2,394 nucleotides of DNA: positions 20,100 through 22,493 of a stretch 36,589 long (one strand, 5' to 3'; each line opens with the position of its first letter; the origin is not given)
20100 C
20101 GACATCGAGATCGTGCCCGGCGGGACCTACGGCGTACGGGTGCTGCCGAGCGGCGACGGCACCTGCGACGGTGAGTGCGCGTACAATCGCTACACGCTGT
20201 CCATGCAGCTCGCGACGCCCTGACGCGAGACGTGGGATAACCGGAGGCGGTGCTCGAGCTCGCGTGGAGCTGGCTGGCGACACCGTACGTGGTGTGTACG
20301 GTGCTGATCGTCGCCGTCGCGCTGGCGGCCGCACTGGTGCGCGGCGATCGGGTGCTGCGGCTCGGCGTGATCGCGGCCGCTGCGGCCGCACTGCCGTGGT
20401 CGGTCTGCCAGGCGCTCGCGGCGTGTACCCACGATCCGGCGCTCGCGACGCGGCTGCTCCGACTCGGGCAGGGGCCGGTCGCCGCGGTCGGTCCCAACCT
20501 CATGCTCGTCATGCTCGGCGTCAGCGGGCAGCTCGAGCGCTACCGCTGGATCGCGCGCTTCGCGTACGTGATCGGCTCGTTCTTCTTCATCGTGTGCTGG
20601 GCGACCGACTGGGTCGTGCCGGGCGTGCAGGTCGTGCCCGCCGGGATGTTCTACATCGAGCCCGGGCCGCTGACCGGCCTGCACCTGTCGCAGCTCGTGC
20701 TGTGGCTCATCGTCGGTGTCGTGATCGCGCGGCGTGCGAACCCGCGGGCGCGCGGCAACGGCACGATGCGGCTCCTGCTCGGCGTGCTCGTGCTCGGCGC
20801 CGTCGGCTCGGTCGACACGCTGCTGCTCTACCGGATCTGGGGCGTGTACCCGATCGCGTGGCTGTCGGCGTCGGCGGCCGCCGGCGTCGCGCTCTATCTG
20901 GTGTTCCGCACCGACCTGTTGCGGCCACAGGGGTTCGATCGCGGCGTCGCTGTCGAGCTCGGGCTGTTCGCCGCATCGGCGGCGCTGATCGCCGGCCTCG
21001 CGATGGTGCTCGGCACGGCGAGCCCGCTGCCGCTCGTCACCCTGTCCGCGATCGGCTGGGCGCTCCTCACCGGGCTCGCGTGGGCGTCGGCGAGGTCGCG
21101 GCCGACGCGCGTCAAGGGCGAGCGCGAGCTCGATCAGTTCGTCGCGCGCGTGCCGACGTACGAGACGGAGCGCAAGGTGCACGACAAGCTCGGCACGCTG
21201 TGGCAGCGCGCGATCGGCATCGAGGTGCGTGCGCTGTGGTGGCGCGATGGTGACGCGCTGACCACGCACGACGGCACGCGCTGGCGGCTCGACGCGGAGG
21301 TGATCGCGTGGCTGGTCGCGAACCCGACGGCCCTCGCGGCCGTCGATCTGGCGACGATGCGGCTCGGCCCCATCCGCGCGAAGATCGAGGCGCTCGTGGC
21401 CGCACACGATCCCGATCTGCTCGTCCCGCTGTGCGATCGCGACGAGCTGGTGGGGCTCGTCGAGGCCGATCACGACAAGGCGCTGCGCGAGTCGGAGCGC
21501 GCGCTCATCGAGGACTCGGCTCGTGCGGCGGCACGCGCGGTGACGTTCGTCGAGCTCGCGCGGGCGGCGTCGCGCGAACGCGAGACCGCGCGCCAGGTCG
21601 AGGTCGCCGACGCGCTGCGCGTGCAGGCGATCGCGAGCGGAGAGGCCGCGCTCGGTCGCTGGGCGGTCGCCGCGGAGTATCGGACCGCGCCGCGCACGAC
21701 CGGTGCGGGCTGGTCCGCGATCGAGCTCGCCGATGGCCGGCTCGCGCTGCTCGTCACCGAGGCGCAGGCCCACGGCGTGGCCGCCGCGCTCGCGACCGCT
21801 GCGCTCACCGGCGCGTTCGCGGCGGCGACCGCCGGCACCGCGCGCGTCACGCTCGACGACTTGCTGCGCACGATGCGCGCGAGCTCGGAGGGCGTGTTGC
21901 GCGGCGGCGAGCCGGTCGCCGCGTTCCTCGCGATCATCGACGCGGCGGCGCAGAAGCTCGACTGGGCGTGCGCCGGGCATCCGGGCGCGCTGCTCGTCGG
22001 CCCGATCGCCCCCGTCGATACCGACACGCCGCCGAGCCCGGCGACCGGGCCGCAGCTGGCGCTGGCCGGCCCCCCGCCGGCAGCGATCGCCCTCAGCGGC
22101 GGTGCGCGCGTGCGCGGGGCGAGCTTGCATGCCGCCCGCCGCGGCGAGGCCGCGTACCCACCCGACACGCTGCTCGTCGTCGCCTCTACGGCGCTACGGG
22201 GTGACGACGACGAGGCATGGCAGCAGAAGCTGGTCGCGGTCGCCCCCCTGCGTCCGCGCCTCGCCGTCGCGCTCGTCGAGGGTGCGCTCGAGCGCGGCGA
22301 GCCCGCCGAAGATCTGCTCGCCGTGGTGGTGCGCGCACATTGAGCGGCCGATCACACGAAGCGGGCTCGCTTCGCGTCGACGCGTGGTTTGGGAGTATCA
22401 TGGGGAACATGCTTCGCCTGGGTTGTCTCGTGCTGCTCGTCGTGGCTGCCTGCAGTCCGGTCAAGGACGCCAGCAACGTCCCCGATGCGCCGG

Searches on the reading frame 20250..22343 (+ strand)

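Call 8: search_protein_families(library=pfam, proteins=[window:20250-22343:+], max_evalue=0.001)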
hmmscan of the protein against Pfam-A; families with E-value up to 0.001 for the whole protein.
window:20250-22343:+ (697 aa): 2 families
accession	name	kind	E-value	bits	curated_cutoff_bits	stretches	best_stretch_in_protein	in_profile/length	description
PF07228.17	SpoIIE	-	6e-09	36.6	25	1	495-587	2-92/192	Stage II sporulation protein E (SpoIIE)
PF16927.11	HisKA_7TM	-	0.00057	20.2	28.6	1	15-224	4-220/224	N-terminal 7TM region of histidine kinase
